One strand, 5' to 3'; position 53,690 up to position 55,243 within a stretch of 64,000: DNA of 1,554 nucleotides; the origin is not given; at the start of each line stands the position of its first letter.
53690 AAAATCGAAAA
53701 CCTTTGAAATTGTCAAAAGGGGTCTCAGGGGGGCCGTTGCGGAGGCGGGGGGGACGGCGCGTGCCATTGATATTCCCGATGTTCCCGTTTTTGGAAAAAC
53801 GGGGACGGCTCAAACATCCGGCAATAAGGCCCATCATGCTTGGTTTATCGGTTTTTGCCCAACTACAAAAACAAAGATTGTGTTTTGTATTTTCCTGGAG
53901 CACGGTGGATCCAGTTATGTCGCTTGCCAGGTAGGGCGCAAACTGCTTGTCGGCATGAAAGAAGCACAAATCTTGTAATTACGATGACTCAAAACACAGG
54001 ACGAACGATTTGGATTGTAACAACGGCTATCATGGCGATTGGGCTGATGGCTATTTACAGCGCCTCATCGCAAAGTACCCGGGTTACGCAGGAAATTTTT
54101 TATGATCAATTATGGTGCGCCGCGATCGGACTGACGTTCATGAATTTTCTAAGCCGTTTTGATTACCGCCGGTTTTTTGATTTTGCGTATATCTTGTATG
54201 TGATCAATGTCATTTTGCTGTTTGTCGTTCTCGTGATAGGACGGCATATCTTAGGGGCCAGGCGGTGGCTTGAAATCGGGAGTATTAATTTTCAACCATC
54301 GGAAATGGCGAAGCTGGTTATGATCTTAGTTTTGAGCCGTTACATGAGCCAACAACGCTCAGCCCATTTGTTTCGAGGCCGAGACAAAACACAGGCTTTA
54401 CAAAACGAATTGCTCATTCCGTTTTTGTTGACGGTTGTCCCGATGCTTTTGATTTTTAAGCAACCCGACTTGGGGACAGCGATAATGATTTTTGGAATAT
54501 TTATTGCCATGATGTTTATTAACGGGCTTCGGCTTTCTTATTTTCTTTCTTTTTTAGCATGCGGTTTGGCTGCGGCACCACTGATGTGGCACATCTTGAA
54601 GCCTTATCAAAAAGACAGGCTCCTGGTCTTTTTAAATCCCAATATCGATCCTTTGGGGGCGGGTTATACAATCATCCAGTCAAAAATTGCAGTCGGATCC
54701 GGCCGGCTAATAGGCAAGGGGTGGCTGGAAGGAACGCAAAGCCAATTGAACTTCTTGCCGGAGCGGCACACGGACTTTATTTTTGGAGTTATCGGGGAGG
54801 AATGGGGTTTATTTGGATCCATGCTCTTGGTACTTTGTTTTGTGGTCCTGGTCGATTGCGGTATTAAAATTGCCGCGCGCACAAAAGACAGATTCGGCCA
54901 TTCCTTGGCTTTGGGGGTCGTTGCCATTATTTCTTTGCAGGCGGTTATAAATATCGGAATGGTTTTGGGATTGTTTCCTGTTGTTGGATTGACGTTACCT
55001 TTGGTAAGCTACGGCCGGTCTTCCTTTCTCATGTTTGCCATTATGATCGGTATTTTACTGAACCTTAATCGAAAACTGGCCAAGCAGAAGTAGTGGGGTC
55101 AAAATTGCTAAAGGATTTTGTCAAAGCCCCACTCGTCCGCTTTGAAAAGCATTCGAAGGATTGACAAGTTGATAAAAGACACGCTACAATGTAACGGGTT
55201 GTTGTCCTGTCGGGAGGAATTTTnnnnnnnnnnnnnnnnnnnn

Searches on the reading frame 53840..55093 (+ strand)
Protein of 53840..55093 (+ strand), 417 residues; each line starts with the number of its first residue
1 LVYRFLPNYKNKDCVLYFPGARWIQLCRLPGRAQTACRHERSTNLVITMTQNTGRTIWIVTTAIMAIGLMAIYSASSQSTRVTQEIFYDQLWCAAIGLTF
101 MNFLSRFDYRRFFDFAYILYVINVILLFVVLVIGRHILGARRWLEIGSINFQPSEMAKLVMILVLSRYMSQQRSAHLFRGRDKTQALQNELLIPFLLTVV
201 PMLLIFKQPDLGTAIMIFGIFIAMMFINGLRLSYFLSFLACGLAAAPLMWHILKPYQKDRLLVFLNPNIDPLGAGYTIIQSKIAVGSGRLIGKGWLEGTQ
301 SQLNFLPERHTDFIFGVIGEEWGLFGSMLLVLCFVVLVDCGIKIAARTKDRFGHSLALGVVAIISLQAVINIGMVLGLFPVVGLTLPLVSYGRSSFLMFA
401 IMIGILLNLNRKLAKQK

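Call 56: search_protein_families(library=pfam, proteins=[window:53840-55093:+], max_evalue=0.00001)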
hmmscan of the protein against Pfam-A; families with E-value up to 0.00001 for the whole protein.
window:53840-55093:+ (417 aa): 1 family
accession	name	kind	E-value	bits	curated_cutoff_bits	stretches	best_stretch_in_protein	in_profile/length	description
PF01098.24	FTSW_RODA_SPOVE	-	6.5e-101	338.3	26.4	1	56-412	3-353/356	Cell cycle protein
